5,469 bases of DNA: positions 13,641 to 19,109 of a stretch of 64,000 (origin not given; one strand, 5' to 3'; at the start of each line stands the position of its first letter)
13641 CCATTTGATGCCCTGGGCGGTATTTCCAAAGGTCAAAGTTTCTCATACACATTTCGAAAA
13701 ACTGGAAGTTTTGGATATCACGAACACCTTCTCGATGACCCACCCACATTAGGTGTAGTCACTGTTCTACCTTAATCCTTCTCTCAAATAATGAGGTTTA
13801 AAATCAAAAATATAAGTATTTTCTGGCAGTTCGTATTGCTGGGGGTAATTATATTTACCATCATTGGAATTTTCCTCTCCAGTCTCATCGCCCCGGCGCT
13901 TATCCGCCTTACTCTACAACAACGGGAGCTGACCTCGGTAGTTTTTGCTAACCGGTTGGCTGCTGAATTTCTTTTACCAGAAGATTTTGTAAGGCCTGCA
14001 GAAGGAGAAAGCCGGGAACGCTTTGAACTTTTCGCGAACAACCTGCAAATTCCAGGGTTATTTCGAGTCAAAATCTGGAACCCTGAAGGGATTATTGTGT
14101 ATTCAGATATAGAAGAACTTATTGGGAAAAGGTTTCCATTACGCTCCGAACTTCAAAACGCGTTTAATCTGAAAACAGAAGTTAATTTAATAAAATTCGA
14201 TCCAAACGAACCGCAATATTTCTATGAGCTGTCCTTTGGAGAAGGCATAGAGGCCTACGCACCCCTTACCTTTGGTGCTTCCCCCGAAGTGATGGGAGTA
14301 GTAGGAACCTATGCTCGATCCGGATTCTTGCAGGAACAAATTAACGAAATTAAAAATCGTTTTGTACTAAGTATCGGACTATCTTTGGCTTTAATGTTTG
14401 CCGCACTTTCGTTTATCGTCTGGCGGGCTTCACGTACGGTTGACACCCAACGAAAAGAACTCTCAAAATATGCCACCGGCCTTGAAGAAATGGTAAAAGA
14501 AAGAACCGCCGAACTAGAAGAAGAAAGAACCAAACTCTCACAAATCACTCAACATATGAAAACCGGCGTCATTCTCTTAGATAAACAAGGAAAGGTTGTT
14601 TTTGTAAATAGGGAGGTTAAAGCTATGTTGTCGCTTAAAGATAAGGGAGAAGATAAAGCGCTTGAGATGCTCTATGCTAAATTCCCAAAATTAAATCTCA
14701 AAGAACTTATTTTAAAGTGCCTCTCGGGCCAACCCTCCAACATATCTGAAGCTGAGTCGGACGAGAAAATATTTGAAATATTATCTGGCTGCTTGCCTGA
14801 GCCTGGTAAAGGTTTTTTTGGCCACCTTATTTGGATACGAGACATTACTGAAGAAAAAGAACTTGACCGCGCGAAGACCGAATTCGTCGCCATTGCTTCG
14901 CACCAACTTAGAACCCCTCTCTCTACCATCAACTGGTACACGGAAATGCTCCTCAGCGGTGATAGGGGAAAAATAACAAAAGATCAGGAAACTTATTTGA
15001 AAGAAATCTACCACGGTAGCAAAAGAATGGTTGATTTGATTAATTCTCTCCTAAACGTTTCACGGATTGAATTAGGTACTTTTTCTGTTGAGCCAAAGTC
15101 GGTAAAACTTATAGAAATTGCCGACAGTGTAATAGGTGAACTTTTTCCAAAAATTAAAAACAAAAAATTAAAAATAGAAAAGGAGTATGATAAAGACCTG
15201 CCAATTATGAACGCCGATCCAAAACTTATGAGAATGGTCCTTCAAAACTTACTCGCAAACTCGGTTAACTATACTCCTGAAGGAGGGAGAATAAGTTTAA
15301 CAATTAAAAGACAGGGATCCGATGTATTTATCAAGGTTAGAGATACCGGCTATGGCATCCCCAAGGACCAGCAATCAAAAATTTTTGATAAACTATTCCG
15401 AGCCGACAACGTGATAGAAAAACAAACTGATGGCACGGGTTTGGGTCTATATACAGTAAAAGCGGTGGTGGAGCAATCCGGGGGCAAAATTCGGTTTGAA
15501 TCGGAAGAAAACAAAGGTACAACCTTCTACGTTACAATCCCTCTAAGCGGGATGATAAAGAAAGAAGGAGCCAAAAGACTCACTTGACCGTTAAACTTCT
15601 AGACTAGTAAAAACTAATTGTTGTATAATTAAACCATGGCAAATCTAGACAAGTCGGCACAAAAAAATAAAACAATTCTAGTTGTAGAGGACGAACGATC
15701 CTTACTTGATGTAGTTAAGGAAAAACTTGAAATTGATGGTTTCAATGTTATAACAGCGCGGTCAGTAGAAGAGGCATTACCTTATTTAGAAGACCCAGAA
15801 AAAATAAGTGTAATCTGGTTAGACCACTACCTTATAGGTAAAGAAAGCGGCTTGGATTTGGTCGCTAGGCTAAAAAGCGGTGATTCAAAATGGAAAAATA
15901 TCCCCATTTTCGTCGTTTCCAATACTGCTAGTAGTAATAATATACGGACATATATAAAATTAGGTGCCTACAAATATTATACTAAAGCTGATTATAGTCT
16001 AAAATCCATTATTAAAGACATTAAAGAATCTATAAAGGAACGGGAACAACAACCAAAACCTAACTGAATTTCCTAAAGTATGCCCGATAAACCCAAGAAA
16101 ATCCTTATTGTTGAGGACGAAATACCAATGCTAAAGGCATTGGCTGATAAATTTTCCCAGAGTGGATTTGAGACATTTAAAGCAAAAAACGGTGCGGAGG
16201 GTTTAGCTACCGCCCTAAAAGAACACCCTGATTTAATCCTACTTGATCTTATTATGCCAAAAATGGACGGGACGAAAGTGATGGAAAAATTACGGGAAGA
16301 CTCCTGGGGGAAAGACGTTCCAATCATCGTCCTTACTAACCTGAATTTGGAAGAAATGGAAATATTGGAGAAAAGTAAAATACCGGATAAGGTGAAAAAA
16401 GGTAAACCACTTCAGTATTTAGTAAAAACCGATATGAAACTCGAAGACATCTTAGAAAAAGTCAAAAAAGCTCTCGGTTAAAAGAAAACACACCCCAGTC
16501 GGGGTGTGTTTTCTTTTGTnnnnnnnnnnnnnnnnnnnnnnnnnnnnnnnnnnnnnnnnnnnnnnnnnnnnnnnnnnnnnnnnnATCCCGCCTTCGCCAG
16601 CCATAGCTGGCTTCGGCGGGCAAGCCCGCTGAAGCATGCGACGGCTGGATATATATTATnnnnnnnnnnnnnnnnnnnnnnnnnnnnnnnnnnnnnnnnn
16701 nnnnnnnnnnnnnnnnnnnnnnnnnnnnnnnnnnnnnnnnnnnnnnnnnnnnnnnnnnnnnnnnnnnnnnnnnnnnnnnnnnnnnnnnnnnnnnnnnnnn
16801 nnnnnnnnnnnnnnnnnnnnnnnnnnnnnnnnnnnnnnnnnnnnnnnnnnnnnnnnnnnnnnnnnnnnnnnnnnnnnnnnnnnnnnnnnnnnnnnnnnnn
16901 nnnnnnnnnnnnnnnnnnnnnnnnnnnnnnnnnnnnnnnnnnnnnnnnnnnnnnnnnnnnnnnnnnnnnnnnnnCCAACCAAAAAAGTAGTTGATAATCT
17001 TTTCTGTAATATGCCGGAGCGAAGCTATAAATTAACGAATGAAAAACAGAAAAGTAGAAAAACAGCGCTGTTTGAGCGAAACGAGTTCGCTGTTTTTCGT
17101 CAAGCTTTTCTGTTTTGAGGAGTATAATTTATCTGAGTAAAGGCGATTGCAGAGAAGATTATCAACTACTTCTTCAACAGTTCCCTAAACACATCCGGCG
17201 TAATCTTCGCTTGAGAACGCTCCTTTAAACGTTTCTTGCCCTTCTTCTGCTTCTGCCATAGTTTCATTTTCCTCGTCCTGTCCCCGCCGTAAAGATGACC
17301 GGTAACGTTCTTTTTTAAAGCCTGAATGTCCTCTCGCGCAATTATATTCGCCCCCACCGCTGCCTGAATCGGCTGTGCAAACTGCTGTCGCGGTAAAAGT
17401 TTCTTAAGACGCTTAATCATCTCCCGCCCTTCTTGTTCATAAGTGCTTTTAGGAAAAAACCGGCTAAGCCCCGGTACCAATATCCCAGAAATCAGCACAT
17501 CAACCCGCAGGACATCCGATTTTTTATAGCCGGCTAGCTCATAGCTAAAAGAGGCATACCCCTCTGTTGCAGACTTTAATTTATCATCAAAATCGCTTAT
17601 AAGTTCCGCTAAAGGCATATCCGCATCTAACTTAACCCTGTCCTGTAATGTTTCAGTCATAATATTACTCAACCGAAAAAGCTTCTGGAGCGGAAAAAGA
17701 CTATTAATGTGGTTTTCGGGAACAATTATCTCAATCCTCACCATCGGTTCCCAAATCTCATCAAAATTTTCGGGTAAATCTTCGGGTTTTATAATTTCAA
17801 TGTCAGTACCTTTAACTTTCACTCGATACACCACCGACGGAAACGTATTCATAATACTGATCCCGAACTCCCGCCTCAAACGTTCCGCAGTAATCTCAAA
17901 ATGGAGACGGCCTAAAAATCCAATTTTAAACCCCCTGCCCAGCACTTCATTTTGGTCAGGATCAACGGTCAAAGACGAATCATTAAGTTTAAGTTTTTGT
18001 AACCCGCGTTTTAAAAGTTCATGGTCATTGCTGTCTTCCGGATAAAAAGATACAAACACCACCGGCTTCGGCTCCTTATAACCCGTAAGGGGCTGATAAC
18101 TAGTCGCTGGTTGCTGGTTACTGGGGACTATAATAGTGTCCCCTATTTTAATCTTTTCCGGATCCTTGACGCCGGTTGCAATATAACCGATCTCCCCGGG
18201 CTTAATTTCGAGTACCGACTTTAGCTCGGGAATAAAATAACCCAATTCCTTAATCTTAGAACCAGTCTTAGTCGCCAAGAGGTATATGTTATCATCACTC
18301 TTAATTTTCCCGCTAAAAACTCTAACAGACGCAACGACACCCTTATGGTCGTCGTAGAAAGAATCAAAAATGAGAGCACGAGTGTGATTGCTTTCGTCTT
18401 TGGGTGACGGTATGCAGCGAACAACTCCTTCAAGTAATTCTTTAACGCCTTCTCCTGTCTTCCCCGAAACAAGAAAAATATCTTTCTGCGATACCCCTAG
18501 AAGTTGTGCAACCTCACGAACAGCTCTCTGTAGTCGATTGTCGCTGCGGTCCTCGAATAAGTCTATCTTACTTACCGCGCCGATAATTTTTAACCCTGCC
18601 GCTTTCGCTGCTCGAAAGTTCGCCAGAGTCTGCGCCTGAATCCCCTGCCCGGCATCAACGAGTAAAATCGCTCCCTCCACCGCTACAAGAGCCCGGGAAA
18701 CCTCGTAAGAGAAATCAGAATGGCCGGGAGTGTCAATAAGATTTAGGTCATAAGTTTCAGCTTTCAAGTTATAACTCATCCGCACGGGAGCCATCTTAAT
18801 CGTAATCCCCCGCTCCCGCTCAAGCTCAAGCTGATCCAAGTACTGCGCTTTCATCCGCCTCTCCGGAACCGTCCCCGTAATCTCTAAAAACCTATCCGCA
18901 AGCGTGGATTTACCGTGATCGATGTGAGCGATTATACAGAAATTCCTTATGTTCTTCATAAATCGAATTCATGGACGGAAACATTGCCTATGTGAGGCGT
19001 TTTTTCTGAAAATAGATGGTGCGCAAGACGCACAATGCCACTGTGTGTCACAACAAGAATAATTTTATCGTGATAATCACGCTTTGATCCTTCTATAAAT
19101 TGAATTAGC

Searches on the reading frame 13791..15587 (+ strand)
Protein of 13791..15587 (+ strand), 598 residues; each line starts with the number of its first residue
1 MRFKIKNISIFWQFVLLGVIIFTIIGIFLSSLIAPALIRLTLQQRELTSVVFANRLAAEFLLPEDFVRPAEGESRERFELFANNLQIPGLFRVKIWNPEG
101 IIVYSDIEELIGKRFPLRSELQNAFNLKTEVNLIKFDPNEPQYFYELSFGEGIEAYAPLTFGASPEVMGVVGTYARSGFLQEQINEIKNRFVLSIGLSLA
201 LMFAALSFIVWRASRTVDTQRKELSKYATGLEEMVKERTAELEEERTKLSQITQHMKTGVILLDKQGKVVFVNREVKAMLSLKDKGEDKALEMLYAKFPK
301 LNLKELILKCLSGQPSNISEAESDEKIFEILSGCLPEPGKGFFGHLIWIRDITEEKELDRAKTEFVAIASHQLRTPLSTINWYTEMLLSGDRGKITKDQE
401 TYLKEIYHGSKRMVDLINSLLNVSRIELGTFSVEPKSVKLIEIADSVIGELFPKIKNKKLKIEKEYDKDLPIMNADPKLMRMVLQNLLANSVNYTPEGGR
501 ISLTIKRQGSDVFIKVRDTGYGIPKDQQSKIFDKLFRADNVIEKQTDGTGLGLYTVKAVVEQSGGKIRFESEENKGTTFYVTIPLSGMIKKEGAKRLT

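Call 9: search_protein_families(library=pfam, proteins=[window:13791-15587:+], max_evalue=0.001)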
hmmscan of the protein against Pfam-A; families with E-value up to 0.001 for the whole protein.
window:13791-15587:+ (598 aa): 6 families
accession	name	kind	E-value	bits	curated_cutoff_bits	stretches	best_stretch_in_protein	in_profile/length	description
PF02518.31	HATPase_c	-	3.1e-28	98.9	26.4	1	476-586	2-110/111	Histidine kinase-, DNA gyrase B-, and HSP90-like ATPase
PF00512.31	HisKA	-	5.4e-17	62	26.9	1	361-428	1-65/66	His Kinase A (phospho-acceptor) domain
PF12860.13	PAS_7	-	0.0003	21.4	27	0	254-284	2-32/115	PAS fold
PF13188.13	PAS_8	-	0.00041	20.6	21.8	0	248-289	2-43/65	PAS domain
PF14501.12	HATPase_c_5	-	0.00069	19.9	22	0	483-575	9-94/102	GHKL domain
PF00989.32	PAS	-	0.00075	19.9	22.6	0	249-287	3-39/113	PAS fold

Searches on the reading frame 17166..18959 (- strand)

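Call 9: search_protein_families(library=pfam, proteins=[window:17166-18959:-], max_evalue=0.001)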
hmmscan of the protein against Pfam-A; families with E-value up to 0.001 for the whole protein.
window:17166-18959:- (597 aa): 7 families
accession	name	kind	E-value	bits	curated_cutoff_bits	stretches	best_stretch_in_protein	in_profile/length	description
PF00009.33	GTP_EFTU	-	2.9e-52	177.4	26.5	1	2-185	1-188/188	Elongation factor Tu GTP binding domain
PF06421.17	LepA_C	-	1.1e-32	112.8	29.7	1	495-596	6-107/107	GTP-binding protein LepA C-terminus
PF00679.30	EFG_C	-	1.6e-14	54.2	27.9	1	402-482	2-82/89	Elongation factor G C-terminus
PF03144.31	GTP_EFTU_D2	-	6.7e-10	39.7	30.3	1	207-276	1-72/73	Elongation factor Tu domain 2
PF14492.12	EFG_III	-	2.6e-08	34.2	27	1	297-369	2-71/75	Elongation Factor G, domain III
PF22042.2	EF-G_D2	-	2.4e-07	31.2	27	1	194-277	3-82/84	Elongation factor G domain 2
PF16658.11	RF3_C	-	0.00044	20.5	40.1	0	299-371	9-78/132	Class II release factor RF3, C-terminal domain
